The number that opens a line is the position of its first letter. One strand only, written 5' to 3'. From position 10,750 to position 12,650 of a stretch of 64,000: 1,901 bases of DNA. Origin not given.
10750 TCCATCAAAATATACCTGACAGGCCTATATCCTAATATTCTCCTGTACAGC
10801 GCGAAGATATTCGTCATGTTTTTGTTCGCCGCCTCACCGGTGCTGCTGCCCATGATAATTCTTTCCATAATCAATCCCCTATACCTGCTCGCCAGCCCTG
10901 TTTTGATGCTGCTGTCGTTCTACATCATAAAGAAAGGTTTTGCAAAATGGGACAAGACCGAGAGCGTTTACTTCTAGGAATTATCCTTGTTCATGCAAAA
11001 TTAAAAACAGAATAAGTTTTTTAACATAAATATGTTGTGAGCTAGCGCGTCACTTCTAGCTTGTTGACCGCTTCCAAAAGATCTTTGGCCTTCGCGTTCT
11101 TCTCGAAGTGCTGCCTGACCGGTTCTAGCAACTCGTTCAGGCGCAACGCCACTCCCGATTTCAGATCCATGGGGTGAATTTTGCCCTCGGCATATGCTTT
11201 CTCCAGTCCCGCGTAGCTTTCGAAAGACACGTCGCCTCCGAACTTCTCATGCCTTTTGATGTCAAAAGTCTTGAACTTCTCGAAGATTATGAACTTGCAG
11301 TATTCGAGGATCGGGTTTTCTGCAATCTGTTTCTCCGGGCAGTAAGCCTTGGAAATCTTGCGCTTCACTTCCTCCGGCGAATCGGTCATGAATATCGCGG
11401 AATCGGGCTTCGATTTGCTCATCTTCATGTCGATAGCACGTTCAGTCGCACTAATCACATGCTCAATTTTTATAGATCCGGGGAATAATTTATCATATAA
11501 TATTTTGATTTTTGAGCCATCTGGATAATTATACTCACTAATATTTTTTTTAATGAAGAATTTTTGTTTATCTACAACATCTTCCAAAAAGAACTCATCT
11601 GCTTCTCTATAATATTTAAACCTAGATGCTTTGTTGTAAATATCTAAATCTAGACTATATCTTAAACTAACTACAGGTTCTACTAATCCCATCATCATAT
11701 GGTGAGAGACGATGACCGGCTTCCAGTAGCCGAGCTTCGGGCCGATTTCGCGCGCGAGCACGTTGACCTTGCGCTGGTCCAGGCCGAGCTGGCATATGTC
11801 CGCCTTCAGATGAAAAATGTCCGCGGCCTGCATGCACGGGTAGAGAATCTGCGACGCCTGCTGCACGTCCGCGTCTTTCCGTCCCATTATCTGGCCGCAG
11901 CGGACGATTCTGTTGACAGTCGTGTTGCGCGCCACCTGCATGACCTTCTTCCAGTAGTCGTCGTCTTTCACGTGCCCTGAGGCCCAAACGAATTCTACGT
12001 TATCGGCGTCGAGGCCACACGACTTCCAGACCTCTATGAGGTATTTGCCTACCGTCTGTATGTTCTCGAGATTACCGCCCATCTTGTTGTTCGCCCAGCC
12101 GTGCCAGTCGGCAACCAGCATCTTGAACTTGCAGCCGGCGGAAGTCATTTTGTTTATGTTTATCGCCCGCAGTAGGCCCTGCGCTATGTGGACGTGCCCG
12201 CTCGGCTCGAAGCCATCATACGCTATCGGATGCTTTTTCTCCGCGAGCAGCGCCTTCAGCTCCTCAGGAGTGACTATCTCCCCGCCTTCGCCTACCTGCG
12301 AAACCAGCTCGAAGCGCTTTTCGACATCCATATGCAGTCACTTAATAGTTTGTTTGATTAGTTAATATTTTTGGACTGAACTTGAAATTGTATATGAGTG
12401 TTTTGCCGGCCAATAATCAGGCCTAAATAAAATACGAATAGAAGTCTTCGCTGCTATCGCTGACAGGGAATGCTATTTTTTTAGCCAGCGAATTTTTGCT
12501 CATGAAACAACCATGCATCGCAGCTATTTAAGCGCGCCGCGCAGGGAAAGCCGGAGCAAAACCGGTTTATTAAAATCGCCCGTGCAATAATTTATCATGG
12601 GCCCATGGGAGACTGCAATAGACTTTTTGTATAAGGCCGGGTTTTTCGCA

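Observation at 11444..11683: In-frame, compositionally foreign (AT-rich) insertion of about 80 codons in tyrosyl-tRNA synthetase between the LxGLDG region and KMSKS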

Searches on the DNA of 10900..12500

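Call 23: search_rna_families(source=window, start=10900, end=12500, threshold=evalue, max_evalue=1)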
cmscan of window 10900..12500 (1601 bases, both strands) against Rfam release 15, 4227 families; matches with E-value up to 1: 0.
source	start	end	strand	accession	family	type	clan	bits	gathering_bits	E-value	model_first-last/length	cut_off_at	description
